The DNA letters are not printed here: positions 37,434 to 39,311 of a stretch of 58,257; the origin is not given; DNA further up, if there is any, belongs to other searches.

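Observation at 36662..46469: Expanded three-component (GtrB/CsbB-like, GtrA-like, giant GT-C) extracytoplasmic glycosylation operon carrying an Fe-S flavoprotein, an orphan toroid-like enzyme and a cytidylyltransferase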

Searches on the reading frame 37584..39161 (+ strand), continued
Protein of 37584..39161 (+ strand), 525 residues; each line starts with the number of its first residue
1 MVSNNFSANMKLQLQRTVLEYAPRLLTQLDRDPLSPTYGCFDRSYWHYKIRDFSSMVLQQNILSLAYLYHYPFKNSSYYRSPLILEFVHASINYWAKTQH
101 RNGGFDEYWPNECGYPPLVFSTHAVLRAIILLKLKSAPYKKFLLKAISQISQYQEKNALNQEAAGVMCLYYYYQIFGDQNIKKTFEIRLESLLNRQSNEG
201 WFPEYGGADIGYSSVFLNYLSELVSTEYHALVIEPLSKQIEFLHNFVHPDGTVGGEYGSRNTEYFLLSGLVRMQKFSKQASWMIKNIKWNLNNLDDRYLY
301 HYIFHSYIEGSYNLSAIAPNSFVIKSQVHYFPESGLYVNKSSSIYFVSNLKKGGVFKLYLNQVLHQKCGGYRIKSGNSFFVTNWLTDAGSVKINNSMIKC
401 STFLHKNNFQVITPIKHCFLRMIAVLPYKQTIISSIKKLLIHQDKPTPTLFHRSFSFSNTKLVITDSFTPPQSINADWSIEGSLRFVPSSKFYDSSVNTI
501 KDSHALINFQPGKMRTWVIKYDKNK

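Call 47: fold_search(model_id=the predicted structure, library=pdb)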
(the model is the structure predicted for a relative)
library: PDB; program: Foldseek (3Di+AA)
matches with E <= 10: 1185; with E <= 0.001: 43
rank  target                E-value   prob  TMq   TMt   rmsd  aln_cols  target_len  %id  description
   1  1rw9                  8.8e-09  1.00  0.54  0.40   7.2       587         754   10  Crystal structure of the Arthrobacter aurescens chondroitin AC lyase (released 2004-04-13)
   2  8khv                  6.7e-08  1.00  0.49  0.45   8.3       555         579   12  The crystal structure of glycosaminoglycan lyase GAGase II (released 2024-09-04)
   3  8r6z_A                7.1e-08  1.00  0.49  0.44  10.9       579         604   10  Polysaccharide lyase BtPL33HA (BT4410) Apo form 2 (released 2024-12-04)
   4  1rwa                  7.8e-08  1.00  0.55  0.41   6.4       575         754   11  Crystal structure of Arthrobacter aurescens chondroitin AC lyase (released 2004-04-13)
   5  8fyg_A                9.4e-08  1.00  0.47  0.35   8.8       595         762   10  Crystal structure of Hyaluronate lyase A from Cutibacterium acnes (released 2023-12-13)
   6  6f2p                  1.1e-07  1.00  0.55  0.31   7.1       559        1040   11  Structure of Paenibacillus xanthan lyase to 2.6 A resolution (released 2018-12-05)
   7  8khw                  1.2e-07  1.00  0.49  0.45  10.3       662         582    9  The crystal structure of glycosaminoglycan lyase GAGase VII (released 2024-09-04)
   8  8fnx                  1.6e-07  1.00  0.50  0.37   7.7       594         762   12  Crystal structure of Hyaluronate lyase B from Cutibacterium acnes (released 2023-12-13)
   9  2wda_A                1.7e-07  1.00  0.55  0.41   6.9       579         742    9  The X-ray structure of the Streptomyces coelicolor A3 Chondroitin AC Lyase in Complex with Chondroitin sulphate (released 2010-04-21)
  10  8r72_B                1.9e-07  1.00  0.44  0.40  11.2       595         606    9  Polysaccharide lyase BtPL33HA (BT4410) Y291A with HA dp4 collected at 1.33 A (released 2024-12-04)
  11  8r72_A                2.5e-07  1.00  0.44  0.39  11.6       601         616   10  Polysaccharide lyase BtPL33HA (BT4410) Y291A with HA dp4 collected at 1.33 A (released 2024-12-04)
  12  8r75_B                2.7e-07  1.00  0.48  0.42   9.9       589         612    9  Polysaccharide lyase BtPL33HA (BT4410) Apo form 1 (released 2024-12-04)
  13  8g0o_A                2.7e-07  1.00  0.46  0.35   8.4       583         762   11  Crystal structure of Y281F mutant of Hyaluronate lyase B from Cutibacterium acnes (released 2023-12-13)
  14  8r71_B                3.0e-07  1.00  0.48  0.44  10.8       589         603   10  Polysaccharide lyase BtPL33HA (BT4410) Y291A with HAdp4 collected at 1.22 A (released 2024-12-04)
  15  8r73                  3.8e-07  1.00  0.46  0.41  11.0       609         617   10  Polysaccharide lyase BcPL33HA (BcellWH2_04512) Apo form (released 2024-12-04)
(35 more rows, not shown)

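Call 57: find_related_loci(query=A2, collection=genome_contigs, flank=8000)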
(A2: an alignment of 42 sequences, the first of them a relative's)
Query A2 (525 aa) in genome_contigs; peptide patterns used: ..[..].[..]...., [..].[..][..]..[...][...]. (x = any residue, [..] = any of these).
599 stretches matched a pattern (row limit reached: there are more); 582 encode a relative of the query (tblastn E <= 1e-3); the best 80 are kept; 80 distinct loci.
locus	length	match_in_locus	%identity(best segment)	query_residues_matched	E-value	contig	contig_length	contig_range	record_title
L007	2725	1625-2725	51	9-371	2e-123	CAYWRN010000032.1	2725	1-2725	MAG TPA_asm: uncultured Gammaproteobacteria bacterium isolate SRP239243_co1_203 genome assembly, contig: NODE_65253_leng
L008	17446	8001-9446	41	16-493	6e-111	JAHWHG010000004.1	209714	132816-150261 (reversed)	MAG: Candidatus Woesearchaeota archaeon isolate FT2_348 k127_17418714, whole genome shotgun sequence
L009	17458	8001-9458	39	22-496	9e-99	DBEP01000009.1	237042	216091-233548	MAG TPA_asm: Lachnoclostridium sp. UBA903 UBA903_contig_4499, whole genome shotgun sequence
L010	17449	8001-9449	38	22-496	1e-97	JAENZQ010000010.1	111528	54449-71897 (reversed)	MAG: Anaerovorax odorimutans isolate BM5_bin.11 BM5_bin11_NODE_83_length_111528_cov_8.391413, whole genome shotgun seque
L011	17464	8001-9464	38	18-496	1e-97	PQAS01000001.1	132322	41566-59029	MAG: Candidatus Methanoperedenaceae archaeon isolate FeB_1 FeB1_1, whole genome shotgun sequence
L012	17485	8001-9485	36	12-493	8e-97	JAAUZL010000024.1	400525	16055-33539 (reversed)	MAG: Lachnospiraceae bacterium isolate Mgla_MAG_14-bin_16 c_000000035688, whole genome shotgun sequence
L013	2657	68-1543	38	18-496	3e-100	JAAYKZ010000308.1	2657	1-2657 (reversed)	MAG: Clostridiales bacterium isolate AS15tlH2ME_109 112505_AS15, whole genome shotgun sequence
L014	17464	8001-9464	38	18-496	8e-96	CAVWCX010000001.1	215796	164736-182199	MAG: Candidatus Methanoperedenaceae archaeon isolate MFD03899.bin.2.194 genome assembly, contig: contig_10816, whole gen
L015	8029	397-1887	38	18-496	1e-94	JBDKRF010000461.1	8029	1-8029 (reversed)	MAG: Clostridiaceae bacterium isolate 5_bin.189 c_000002147137, whole genome shotgun sequence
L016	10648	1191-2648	38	23-496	8e-95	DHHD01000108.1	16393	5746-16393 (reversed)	MAG TPA_asm: Anaerolineaceae bacterium UBA4781 UBA4781_contig_4682, whole genome shotgun sequence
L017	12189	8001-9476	36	18-493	5e-93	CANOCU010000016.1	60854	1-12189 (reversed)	MAG TPA_asm: uncultured Lachnospiraceae bacterium isolate SRR13921779_bin.86_metawrap_v1.3_MAG genome assembly, contig:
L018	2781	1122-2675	37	18-524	3e-95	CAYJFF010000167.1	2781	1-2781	MAG TPA_asm: uncultured Oscillospiraceae bacterium isolate ERP123703_co2_270 genome assembly, contig: NODE_28222_length_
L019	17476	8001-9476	34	18-496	1e-90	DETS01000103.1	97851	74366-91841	MAG TPA_asm: Lachnospiraceae bacterium UBA3282 UBA3282_contig_2967, whole genome shotgun sequence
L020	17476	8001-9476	36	18-493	3e-90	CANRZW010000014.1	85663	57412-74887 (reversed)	MAG TPA_asm: uncultured Lachnospiraceae bacterium isolate SRR15510226_bin.4_metawrap_v1.3_MAG genome assembly, contig: N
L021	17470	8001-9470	35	18-493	5e-90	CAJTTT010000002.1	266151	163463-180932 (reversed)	MAG TPA_asm: uncultured Lachnospiraceae bacterium isolate MGBC111450 genome assembly, contig: MGBC111450.2, whole genome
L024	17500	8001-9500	36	11-496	4e-89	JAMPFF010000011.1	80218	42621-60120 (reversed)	MAG: Clostridium sp. isolate NALB_7861_15 Scaffold_#11__SCF_011___80218_bp, whole genome shotgun sequence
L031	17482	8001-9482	33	16-493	1e-81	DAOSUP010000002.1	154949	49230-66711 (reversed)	MAG TPA_asm: Dictyoglomaceae bacterium isolate AMR_MDS_2186 NODE_60_length_154949_cov_86.355430, whole genome shotgun se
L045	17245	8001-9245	32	14-422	8e-75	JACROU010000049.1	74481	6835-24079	MAG: Candidatus Omnitrophota bacterium isolate NC_groundwater_1969_Pr3_S-0.2um_47_3 scaffold_46819, whole genome shotgun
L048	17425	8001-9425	34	9-468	2e-72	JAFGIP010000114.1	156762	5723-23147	MAG: Bacteroidales bacterium isolate Zod_Metabat.217 k87_14834202, whole genome shotgun sequence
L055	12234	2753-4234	32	9-496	7e-70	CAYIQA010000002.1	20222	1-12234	MAG TPA_asm: Candidatus Woesearchaeota archaeon isolate ERP119705_co24_41 genome assembly, contig: NODE_2973_length_2022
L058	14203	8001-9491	32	16-493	5e-69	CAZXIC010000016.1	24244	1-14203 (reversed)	MAG TPA_asm: uncultured archaeon isolate SRP323688_co1_45 genome assembly, contig: NODE_3567_length_24244_cov_7.709083,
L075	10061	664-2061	31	16-469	3e-65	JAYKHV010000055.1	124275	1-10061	MAG: Lyngbya sp. isolate 280001 NODE_8386686, whole genome shotgun sequence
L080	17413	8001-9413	31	11-469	2e-64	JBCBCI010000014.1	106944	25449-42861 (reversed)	MAG: Cyanobacteria bacterium J06592_8 NODE_14_length_106944_cov_15.165149, whole genome shotgun sequence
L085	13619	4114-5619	30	16-518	1e-63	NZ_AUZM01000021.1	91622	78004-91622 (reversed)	Lyngbya aestuarii BL J laest3.contig.20, whole genome shotgun sequence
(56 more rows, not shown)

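Call 69: search_protein_families(library=pfam, proteins=[L017:5265-7028:+, L031:9556-11829:+, L075:3124-4854:+, L085:9744-11498:-, L055:5278-7920:+, L048:11995-13761:-, L080:5713-7416:+, L008:5300-6946:-, L011:12203-14089:+, L005:12485-14314:-], max_evalue=0.01)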
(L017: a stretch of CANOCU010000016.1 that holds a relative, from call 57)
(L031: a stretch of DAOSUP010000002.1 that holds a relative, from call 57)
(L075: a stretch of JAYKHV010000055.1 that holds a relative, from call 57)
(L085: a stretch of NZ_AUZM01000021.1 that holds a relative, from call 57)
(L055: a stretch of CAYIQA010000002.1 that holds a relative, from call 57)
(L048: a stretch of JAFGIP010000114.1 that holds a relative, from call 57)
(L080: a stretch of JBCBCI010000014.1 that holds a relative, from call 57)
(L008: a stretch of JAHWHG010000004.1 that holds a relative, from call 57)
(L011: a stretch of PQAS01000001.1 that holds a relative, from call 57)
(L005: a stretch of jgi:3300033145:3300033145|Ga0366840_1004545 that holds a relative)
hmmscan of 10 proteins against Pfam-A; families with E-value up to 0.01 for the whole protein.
L017:5265-7028:+ (588 aa): 0 families

L031:9556-11829:+ (758 aa): 2 families
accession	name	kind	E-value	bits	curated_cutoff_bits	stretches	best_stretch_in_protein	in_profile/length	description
PF03706.18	LPG_synthase_TM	-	2.7e-30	106.3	33.4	1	13-287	2-302/302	Lysylphosphatidylglycerol synthase TM region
PF13231.12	PMT_2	-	9.1e-19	68.7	26.1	1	350-505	2-159/160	Dolichyl-phosphate-mannose-protein mannosyltransferase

L075:3124-4854:+ (577 aa): 0 families

L085:9744-11498:- (585 aa): 0 families

L055:5278-7920:+ (881 aa): 4 families
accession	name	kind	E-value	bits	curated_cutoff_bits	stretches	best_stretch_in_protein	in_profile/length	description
PF02516.20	STT3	-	5.9e-17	62.7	24.5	1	49-314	22-284/405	Oligosaccharyl transferase STT3, N-terminal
PF13231.12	PMT_2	-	2.9e-10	41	26.1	1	124-261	25-155/160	Dolichyl-phosphate-mannose-protein mannosyltransferase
PF21436.2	STT3-PglB_core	-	0.00022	22.2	23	1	591-641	4-52/131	STT3/PglB/AglB core domain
PF20604.3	DUF6798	-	0.009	16.2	26.9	0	574-593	2-21/61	Domain of unknown function (DUF6798)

L048:11995-13761:- (589 aa): 0 families

L080:5713-7416:+ (568 aa): 3 families
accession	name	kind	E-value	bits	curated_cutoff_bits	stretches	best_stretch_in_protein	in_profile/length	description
PF00892.27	EamA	-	4.4e-21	76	28.2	2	418-555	2-133/135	EamA-like transporter family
PF03151.22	TPT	-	3e-05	24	30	0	317-404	48-135/291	Triose-phosphate Transporter family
PF11101.13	DUF2884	-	0.0082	16.2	30.6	0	18-75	163-221/228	Protein of unknown function (DUF2884)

L008:5300-6946:- (549 aa): 2 families
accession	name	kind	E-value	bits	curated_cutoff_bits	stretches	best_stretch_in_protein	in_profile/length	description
PF13231.12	PMT_2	-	2.2e-08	34.9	26.1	1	69-192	9-132/160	Dolichyl-phosphate-mannose-protein mannosyltransferase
PF02366.24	PMT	-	4.7e-07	30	22.7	1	83-234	84-234/245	Dolichyl-phosphate-mannose-protein mannosyltransferase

L011:12203-14089:+ (629 aa): 3 families
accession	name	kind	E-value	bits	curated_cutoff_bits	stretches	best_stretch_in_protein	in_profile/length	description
PF20176.3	DUF6541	-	4.1e-25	88.6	29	1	14-350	1-344/646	Family of unknown function (DUF6541)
PF07760.16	DUF1616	-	1.8e-06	27.8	31.6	1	7-83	22-111/307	Protein of unknown function (DUF1616)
PF20604.3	DUF6798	-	0.0054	16.9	26.9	1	497-516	4-23/61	Domain of unknown function (DUF6798)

L005:12485-14314:- (610 aa): 0 families

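Call 73: search_protein_families(library=ncbifam, proteins=[L001:8109-9131:+, L045:6077-7036:+, L058:7280-7957:+, L024:10866-11279:+], max_evalue=0.00001)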
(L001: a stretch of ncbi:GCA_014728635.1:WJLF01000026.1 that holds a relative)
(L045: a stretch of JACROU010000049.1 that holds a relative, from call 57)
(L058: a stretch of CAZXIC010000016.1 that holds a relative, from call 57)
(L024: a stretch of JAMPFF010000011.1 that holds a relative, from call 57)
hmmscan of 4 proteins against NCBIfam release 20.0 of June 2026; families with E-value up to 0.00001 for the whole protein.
L001:8109-9131:+ (340 aa): 18 families
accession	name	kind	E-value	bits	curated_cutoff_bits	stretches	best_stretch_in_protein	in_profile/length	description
TIGR01181.1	dTDP_gluc_dehyt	equivalog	2.7e-36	125.3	365.1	1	12-336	2-313/321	dTDP-glucose 4,6-dehydratase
TIGR04180.1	EDH_00030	hypoth_equivalog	4.1e-36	124.6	475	1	12-321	1-296/297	NAD-dependent 4,6-dehydratase LegB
TIGR01179.1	galE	equivalog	5.3e-28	97.8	262.3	1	12-331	2-322/332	UDP-glucose 4-epimerase GalE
NF005998.1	PRK08125.1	equivalog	4.7e-26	91.4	777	1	9-334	315-649/649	bifunctional UDP-4-amino-4-deoxy-L-arabinose formyltransferase/UDP-glucuronic acid oxidase ArnA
NF011728.1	PRK15181.1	equivalog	3.1e-25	88.9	760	1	10-334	16-337/348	Vi polysaccharide biosynthesis UDP-N-acetylglucosaminuronic acid C-4 epimerase TviC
NF008872.0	PRK11908.1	equivalog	9.3e-25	87.4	294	1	10-338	2-339/349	bifunctional UDP-4-keto-pentose/UDP-xylose synthase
NF007490.0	PRK10084.1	subfamily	1.1e-21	77.3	649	1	12-334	3-334/361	dTDP-glucose 4,6-dehydratase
NF007582.0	PRK10217.1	equivalog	3.5e-21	75.7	698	1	10-334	2-331/355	dTDP-glucose 4,6-dehydratase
TIGR02622.1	CDP_4_6_dhtase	equivalog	1.6e-18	67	278.45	1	7-338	2-334/352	CDP-glucose 4,6-dehydratase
NF047922.1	GDPFucSynFcl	equivalog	2.1e-15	57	500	1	133-335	99-302/308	GDP-L-fucose synthase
NF007956.0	PRK10675.1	subfamily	3.9e-14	52.5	394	1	11-273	2-272/338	UDP-glucose 4-epimerase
NF043036.1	ErythonDh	equivalog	9e-12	44.8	325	1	12-195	3-176/321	D-erythronate dehydrogenase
TIGR02197.1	heptose_epim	equivalog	1.2e-11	44.3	274.6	1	12-265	1-244/316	ADP-glyceromanno-heptose 6-epimerase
NF041015.1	UDPsulfquin_syn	equivalog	3.8e-11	42.6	575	0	203-259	229-287/384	UDP-sulfoquinovose synthase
TIGR01472.1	gmd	equivalog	3.5e-07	29.8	415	0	14-246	5-235/342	GDP-mannose 4,6-dehydratase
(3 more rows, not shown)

L045:6077-7036:+ (320 aa): 20 families
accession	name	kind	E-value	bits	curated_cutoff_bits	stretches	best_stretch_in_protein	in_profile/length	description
TIGR01181.1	dTDP_gluc_dehyt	equivalog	1.2e-38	133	365.1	1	3-309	1-314/321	dTDP-glucose 4,6-dehydratase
TIGR04180.1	EDH_00030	hypoth_equivalog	7e-32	110.7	475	1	4-268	1-267/297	NAD-dependent 4,6-dehydratase LegB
NF005998.1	PRK08125.1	equivalog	5.5e-30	104.3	777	1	2-256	316-584/649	bifunctional UDP-4-amino-4-deoxy-L-arabinose formyltransferase/UDP-glucuronic acid oxidase ArnA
TIGR01179.1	galE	equivalog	4.7e-28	98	262.3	1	3-311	1-330/332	UDP-glucose 4-epimerase GalE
NF008872.0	PRK11908.1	equivalog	6.1e-28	97.8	294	1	1-315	1-345/349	bifunctional UDP-4-keto-pentose/UDP-xylose synthase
NF011728.1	PRK15181.1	equivalog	2.3e-27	95.9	760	1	2-306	16-337/348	Vi polysaccharide biosynthesis UDP-N-acetylglucosaminuronic acid C-4 epimerase TviC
NF007582.0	PRK10217.1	equivalog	2.4e-25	89.4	698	1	1-261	1-274/355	dTDP-glucose 4,6-dehydratase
NF007490.0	PRK10084.1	subfamily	2.8e-22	79.2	649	1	3-308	2-336/361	dTDP-glucose 4,6-dehydratase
TIGR02197.1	heptose_epim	equivalog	6.6e-17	61.6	274.6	1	4-304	1-311/316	ADP-glyceromanno-heptose 6-epimerase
NF047922.1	GDPFucSynFcl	equivalog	3.4e-15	56.3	500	1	146-310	134-305/308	GDP-L-fucose synthase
TIGR02622.1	CDP_4_6_dhtase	equivalog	6.7e-14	51.8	278.45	1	2-312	5-336/352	CDP-glucose 4,6-dehydratase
TIGR01472.1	gmd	equivalog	1.3e-11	44.3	415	1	79-241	92-252/342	GDP-mannose 4,6-dehydratase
NF041015.1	UDPsulfquin_syn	equivalog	7.1e-11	41.7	575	0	186-277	236-329/384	UDP-sulfoquinovose synthase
TIGR01777.1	yfcH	hypoth_equivalog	1.3e-10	41.4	207.35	0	205-258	188-242/292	TIGR01777 family oxidoreductase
NF007956.0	PRK10675.1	subfamily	1.8e-10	40.5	394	1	3-221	2-234/338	UDP-glucose 4-epimerase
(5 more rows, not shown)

L058:7280-7957:+ (226 aa): 4 families
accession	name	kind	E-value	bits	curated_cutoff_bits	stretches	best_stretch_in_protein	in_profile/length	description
TIGR02476.1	BluB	equivalog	1.6e-16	60.3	150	2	16-75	8-67/205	5,6-dimethylbenzimidazole synthase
NF009810.0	PRK13294.1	equivalog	1.7e-15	56.9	304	1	93-176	362-446/449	coenzyme F420-0:L-glutamate ligase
TIGR03553.1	F420_FbiB_CTERM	equivalog_domain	1.4e-14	54.3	249.55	1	94-176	108-191/194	F420 biosynthesis protein FbiB, C-terminal domain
NF008033.1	PRK10765.1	equivalog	1.7e-12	47.3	223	1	20-169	7-169/240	oxygen-insensitive NADPH nitroreductase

L024:10866-11279:+ (138 aa): 0 families

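Call 86: search_dna_similar(query=window:37584-39161:+, collection=plasmids, mode=protein, max_rows=8)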
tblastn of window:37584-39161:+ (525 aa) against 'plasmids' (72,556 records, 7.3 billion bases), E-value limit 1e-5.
Records with a match: 1; places in all: 1; records where one place covers at least 80% of the query: 1.
Best place of each record, by identity: <60% 1.
By first word of the organism name: Phyllobacterium 1.
By predicted mobility (MOB-suite, as given by PLSDB): mobilizable 1.
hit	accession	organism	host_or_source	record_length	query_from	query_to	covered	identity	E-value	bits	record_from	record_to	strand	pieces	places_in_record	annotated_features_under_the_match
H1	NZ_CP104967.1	Phyllobacterium sp. A18/5-2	Vicia costata,cell culture,root nodule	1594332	5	478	90%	30.8%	2e-62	229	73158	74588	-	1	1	none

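Call 87: search_dna_similar(query=window:37584-39161:+, collection=phages, mode=protein, max_rows=8)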
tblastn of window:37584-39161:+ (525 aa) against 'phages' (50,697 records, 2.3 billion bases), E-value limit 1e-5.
No match.

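Call 88: get_annotated_region(hit=H1, flank=8000)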
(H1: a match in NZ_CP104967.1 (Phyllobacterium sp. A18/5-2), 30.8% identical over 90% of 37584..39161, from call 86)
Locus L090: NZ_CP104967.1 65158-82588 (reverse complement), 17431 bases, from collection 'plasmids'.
description: Phyllobacterium sp. A18/5-2 plasmid p_unnamed1, complete sequence
organism: Phyllobacterium sp. A18/5-2 (NCBI taxid 2978392)
taxonomy: Bacteria; Pseudomonadota; Alphaproteobacteria; Hyphomicrobiales; Phyllobacteriaceae; Phyllobacterium; Phyllobacterium sp. A18/5-2
host: -; source: Vicia costata,cell culture,root nodule; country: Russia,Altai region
typing (MOB-suite, as given by PLSDB): mobilizable; relaxase MOBP
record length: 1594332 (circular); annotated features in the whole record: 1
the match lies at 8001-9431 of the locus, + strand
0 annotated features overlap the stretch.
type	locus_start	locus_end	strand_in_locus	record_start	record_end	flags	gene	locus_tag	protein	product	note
